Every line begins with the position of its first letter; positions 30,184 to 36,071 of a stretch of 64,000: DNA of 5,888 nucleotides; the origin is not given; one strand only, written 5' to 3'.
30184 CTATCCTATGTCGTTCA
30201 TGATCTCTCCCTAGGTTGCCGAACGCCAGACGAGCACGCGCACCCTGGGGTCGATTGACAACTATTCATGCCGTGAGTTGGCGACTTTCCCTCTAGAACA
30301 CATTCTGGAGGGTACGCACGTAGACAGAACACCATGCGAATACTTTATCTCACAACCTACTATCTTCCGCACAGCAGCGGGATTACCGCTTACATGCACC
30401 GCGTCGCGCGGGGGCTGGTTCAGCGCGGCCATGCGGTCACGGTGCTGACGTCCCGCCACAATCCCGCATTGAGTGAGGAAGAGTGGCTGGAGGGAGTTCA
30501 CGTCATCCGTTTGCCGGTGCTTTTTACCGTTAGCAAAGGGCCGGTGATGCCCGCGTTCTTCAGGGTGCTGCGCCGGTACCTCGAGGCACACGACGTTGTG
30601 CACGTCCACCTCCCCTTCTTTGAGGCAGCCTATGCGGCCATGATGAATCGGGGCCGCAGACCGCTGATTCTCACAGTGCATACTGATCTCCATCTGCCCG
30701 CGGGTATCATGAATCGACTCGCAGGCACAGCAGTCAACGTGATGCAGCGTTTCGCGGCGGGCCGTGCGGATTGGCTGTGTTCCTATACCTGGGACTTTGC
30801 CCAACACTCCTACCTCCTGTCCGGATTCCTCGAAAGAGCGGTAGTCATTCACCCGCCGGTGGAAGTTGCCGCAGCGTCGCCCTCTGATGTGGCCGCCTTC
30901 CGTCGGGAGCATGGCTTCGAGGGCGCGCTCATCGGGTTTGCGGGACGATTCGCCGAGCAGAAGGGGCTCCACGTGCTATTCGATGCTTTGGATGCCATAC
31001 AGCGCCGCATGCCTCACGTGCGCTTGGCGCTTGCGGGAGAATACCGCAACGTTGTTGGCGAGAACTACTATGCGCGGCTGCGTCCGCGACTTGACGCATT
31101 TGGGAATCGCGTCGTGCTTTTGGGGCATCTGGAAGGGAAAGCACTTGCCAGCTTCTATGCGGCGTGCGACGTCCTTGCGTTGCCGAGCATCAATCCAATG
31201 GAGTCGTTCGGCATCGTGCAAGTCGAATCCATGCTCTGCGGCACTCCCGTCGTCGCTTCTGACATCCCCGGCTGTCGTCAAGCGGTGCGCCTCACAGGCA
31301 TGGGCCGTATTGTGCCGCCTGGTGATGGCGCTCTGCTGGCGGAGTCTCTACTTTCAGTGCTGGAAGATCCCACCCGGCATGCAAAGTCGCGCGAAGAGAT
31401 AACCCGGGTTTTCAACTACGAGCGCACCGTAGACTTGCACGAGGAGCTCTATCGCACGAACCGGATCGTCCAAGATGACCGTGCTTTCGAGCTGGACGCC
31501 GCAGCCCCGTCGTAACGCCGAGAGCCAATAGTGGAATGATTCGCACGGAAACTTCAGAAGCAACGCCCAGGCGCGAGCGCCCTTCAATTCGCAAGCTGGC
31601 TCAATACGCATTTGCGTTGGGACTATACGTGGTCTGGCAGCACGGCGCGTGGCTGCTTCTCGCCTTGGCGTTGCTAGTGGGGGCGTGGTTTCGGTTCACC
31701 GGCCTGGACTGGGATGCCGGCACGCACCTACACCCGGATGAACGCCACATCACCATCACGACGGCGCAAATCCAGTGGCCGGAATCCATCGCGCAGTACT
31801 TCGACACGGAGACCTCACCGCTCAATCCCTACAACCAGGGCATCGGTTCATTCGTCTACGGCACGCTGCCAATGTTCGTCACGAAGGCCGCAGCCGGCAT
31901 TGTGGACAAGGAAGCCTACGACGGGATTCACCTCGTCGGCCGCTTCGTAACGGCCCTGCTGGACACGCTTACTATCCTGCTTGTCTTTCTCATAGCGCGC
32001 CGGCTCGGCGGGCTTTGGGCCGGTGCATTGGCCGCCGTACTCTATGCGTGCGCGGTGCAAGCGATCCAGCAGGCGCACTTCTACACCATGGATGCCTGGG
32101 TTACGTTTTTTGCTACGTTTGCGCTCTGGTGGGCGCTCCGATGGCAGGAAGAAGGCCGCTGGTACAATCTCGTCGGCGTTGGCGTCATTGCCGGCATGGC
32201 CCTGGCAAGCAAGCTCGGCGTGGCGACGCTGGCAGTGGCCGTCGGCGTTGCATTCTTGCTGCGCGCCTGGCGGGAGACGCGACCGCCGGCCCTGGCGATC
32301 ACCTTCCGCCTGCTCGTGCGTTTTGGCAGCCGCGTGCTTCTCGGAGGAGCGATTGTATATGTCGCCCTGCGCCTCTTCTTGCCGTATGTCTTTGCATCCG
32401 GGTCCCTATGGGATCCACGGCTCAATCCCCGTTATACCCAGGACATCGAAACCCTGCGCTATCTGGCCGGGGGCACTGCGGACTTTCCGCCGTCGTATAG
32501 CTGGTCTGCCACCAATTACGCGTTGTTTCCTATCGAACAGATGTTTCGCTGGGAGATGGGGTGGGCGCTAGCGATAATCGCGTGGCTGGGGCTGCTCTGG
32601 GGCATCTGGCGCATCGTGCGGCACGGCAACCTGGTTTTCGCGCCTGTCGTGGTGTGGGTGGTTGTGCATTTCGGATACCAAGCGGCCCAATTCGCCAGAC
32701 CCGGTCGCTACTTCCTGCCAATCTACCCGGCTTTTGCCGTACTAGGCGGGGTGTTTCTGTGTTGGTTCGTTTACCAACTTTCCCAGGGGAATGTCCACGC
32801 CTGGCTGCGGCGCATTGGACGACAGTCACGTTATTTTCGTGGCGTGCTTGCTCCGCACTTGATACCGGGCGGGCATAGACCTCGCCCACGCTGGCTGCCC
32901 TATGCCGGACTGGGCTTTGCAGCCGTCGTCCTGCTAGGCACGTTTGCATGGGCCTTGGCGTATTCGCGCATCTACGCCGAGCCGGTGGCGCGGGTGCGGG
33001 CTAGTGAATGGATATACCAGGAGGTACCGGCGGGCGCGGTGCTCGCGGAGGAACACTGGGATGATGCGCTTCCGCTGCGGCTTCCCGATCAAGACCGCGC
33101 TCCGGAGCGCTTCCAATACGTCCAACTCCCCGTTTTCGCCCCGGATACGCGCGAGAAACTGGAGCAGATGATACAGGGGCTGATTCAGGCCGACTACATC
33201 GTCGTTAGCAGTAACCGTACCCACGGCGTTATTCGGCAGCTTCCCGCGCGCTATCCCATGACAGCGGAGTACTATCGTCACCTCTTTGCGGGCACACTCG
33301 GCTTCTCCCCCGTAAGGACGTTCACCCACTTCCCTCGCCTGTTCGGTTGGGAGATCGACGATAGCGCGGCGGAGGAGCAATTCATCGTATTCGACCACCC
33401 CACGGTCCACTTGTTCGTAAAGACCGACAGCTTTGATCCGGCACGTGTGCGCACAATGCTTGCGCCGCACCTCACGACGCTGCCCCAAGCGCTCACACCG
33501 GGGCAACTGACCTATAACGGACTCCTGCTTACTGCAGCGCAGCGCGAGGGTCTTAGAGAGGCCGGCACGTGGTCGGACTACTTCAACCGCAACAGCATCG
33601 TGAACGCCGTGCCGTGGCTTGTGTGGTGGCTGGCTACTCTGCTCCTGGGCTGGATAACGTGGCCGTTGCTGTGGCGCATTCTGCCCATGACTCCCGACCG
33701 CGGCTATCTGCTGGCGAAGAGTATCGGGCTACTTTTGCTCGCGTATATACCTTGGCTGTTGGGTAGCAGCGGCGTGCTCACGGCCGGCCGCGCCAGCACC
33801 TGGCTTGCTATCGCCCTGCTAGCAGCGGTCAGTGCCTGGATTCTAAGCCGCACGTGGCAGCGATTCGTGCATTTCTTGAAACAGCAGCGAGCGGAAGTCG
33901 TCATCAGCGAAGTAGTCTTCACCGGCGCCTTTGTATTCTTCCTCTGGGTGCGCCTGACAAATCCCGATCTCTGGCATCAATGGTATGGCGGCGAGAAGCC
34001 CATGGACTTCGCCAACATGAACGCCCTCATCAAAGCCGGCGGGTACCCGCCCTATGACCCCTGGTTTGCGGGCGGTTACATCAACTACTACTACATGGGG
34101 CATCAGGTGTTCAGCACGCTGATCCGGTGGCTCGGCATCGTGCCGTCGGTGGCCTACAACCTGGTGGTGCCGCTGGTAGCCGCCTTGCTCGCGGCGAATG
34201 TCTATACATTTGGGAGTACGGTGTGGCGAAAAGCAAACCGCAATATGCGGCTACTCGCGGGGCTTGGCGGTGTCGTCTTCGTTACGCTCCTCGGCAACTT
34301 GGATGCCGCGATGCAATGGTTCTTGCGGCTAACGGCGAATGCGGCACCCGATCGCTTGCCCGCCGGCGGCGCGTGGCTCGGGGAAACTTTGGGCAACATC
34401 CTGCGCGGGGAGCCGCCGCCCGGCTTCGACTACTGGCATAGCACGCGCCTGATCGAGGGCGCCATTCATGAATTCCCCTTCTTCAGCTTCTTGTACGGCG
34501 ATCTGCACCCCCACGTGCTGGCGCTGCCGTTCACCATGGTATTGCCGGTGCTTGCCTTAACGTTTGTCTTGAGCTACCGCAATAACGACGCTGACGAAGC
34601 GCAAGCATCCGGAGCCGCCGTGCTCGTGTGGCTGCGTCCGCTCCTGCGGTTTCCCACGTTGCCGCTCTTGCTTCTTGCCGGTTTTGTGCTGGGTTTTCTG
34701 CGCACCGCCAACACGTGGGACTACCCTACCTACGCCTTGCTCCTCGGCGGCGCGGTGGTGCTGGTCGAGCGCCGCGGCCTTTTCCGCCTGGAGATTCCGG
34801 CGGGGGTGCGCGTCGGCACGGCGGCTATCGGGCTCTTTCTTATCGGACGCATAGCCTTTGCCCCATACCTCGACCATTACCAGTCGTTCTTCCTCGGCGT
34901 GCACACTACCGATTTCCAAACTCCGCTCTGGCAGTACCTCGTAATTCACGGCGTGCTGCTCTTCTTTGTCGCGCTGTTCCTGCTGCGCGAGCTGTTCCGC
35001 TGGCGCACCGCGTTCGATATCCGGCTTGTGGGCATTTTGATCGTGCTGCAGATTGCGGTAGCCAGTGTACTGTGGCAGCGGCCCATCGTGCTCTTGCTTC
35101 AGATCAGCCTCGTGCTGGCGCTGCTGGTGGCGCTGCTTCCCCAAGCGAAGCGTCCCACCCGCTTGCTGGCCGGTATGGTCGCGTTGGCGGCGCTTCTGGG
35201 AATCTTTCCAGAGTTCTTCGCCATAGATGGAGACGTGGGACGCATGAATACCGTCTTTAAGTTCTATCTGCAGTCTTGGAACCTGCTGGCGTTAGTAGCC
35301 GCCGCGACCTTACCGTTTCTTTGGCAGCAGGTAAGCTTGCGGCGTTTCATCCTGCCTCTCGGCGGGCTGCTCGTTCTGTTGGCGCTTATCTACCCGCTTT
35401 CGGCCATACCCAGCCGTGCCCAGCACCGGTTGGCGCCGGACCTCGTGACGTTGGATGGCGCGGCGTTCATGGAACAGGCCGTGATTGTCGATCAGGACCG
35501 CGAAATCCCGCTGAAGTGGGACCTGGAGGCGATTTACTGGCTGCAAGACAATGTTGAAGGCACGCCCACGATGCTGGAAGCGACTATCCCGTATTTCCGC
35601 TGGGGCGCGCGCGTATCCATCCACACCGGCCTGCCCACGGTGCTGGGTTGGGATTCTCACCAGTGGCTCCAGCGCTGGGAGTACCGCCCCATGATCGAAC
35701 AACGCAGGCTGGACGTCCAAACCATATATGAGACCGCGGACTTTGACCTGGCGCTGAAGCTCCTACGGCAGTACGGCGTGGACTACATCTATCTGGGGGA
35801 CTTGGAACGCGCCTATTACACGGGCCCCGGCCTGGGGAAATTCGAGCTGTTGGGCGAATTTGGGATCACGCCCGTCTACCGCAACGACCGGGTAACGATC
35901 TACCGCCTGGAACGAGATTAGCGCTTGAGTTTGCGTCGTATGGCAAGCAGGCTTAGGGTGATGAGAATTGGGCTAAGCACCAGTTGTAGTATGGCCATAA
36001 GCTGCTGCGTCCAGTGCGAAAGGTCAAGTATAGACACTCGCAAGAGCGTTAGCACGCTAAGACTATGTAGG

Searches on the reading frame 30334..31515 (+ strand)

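Call 18: search_protein_families(library=pfam, proteins=[window:30334-31515:+])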
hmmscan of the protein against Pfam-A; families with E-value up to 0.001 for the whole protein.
window:30334-31515:+ (393 aa): 7 families
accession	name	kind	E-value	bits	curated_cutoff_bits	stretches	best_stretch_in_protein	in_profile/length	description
PF00534.26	Glycos_transf_1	-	5.4e-29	101.4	26.4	1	194-353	10-166/172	Glycosyl transferases group 1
PF13692.12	Glyco_trans_1_4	-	4.9e-27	95.4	27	1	199-345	3-142/142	Glycosyl transferases group 1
PF13439.12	Glyco_transf_4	-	1.7e-20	74.1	28.5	1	15-178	2-168/170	Glycosyltransferase Family 4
PF13579.12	Glyco_trans_4_4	-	5e-20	72.9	29.7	1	15-174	1-157/158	Glycosyl transferase 4-like domain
PF20706.3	GT4-conflict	-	4.5e-06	26.3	26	1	202-321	202-323/385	Family 4 Glycosyltransferase in conflict systems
PF13524.12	Glyco_trans_1_2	-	0.00067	20.1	25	0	219-369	6-133/144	Glycosyl transferase-like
PF13477.12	Glyco_trans_4_2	-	0.00081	20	23.4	0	19-119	11-111/139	Glycosyl transferase 4-like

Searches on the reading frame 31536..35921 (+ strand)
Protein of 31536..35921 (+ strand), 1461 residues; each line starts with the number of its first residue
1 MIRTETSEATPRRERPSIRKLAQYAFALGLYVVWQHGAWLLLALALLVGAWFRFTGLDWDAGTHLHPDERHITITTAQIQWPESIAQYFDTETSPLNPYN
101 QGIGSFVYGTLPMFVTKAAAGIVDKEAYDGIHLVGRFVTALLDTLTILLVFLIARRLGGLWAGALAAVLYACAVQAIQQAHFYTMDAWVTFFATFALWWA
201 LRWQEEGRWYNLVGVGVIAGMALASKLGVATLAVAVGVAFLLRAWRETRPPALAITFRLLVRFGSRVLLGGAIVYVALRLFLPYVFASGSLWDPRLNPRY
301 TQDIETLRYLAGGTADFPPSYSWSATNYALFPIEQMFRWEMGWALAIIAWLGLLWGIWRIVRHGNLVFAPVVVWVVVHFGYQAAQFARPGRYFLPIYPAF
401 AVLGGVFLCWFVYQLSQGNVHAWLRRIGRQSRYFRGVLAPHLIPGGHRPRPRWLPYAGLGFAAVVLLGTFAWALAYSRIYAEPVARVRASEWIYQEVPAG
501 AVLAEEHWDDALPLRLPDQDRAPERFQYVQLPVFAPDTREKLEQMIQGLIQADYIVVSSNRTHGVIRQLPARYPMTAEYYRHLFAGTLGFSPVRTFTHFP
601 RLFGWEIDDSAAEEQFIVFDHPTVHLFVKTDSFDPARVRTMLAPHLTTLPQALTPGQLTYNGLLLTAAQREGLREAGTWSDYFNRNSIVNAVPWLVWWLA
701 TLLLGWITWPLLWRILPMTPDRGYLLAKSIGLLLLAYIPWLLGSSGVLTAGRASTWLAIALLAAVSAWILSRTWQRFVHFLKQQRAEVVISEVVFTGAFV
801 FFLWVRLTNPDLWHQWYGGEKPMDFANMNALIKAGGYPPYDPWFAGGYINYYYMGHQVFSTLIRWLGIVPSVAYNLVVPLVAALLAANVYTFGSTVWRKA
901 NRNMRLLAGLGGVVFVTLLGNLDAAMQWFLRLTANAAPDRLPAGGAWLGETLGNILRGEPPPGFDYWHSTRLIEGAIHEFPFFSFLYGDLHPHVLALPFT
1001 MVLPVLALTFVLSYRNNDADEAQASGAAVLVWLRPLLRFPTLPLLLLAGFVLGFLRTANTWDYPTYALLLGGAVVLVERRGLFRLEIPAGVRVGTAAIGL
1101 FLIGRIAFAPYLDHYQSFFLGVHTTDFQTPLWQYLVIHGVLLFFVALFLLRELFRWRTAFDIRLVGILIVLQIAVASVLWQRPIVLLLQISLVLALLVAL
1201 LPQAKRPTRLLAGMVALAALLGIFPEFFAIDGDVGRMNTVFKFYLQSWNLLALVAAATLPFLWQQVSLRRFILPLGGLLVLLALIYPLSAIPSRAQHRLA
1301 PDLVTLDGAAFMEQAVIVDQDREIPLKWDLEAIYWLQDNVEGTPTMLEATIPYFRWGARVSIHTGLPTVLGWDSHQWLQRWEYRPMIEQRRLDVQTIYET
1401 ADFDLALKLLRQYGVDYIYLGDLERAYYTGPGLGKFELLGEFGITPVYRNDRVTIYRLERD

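Call 18: search_protein_families(library=pfam, proteins=[window:31536-35921:+])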
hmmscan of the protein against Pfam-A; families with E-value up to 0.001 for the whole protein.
window:31536-35921:+ (1461 aa): 2 families
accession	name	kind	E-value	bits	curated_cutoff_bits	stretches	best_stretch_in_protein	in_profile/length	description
PF10060.15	DUF2298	-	7.3e-111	371.9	27.8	1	734-1251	1-488/488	Uncharacterized membrane protein (DUF2298)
PF13231.12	PMT_2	-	3.4e-12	47.3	26.1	1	134-258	23-150/160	Dolichyl-phosphate-mannose-protein mannosyltransferase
